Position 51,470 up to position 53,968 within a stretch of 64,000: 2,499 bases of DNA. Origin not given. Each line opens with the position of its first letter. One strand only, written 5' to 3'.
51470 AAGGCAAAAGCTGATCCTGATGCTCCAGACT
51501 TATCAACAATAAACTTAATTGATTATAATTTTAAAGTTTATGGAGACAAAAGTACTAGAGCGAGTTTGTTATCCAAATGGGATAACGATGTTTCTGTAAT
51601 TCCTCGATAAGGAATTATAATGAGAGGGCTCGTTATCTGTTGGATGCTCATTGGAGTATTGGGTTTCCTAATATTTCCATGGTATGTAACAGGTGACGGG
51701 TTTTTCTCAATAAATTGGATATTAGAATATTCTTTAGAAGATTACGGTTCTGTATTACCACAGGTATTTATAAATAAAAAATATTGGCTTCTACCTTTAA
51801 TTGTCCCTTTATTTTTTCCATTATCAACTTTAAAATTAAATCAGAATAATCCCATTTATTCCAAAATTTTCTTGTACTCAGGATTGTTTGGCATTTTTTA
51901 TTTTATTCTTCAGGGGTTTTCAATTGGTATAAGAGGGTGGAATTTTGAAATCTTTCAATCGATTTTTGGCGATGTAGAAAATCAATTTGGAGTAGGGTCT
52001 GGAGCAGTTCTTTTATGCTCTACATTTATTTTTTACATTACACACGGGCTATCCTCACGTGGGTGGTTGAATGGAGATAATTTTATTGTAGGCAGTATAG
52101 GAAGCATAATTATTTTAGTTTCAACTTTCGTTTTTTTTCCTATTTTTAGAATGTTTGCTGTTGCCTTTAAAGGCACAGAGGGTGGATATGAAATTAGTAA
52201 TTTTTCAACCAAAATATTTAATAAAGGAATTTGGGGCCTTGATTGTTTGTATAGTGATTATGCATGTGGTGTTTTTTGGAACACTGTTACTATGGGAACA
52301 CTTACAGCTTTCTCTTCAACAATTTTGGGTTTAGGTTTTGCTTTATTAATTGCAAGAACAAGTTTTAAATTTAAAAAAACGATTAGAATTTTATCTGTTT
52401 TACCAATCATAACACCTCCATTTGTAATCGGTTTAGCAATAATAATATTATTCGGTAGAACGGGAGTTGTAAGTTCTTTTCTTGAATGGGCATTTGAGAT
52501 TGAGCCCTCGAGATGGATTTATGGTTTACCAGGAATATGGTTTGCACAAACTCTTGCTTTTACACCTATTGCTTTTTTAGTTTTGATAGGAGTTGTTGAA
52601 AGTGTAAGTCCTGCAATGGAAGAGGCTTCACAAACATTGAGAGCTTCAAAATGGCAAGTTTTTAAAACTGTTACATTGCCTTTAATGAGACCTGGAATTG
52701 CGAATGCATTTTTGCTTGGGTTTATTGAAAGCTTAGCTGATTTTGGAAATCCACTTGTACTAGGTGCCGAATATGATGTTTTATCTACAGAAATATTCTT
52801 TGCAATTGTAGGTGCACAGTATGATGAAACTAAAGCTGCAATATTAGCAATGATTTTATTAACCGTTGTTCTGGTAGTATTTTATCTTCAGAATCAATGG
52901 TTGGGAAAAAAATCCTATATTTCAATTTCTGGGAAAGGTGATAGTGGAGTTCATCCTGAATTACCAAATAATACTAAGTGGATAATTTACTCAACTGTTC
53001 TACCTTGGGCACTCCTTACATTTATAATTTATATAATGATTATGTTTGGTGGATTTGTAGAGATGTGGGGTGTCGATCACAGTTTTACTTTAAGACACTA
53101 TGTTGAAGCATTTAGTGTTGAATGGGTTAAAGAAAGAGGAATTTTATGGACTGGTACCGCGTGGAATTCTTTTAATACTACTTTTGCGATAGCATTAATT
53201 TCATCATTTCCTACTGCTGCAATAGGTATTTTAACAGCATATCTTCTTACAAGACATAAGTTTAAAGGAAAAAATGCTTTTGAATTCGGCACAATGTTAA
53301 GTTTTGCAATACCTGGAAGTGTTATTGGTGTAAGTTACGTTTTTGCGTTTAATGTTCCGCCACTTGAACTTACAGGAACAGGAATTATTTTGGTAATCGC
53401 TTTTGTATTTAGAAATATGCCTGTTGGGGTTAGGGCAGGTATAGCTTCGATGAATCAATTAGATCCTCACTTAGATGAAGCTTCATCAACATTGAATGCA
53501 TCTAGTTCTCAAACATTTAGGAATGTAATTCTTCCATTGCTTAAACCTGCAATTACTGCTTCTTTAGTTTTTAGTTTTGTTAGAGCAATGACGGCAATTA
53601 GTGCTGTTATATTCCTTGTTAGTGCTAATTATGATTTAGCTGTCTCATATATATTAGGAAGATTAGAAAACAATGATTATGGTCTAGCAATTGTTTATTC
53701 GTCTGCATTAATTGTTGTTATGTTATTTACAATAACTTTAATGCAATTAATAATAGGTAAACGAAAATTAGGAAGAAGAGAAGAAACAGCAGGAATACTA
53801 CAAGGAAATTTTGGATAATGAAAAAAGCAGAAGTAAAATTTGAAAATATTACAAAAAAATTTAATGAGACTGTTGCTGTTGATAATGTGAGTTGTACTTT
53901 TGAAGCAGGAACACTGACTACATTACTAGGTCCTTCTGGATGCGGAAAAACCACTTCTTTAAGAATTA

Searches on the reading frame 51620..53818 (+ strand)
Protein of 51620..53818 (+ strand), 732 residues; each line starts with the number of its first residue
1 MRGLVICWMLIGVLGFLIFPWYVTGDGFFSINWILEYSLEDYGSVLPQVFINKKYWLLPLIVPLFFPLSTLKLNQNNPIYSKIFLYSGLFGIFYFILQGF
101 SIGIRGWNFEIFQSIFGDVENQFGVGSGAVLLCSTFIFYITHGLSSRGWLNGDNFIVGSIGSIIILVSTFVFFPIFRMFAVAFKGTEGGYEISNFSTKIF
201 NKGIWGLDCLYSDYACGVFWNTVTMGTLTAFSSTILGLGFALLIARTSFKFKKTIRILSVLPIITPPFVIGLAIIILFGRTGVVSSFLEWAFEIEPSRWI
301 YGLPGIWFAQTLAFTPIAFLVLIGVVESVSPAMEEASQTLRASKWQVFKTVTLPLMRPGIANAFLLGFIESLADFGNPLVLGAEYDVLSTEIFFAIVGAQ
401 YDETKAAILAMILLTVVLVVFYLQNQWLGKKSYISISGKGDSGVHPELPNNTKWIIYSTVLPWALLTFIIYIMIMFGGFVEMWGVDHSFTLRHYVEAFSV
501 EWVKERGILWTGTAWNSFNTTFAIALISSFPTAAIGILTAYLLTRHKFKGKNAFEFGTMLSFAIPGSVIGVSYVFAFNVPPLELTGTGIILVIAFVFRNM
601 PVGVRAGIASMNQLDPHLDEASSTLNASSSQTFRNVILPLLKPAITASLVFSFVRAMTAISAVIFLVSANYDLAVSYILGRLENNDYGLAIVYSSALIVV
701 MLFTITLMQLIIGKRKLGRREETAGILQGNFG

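Call 19: search_protein_families(library=pfam, proteins=[window:51620-53818:+], max_evalue=0.001)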
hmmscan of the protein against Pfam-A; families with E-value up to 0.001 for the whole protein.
window:51620-53818:+ (732 aa): 1 family
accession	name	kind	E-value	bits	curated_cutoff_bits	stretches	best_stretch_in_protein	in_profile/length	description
PF00528.27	BPD_transp_1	-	7.1e-27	94.8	26.4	2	237-422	1-171/184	Binding-protein-dependent transport system inner membrane component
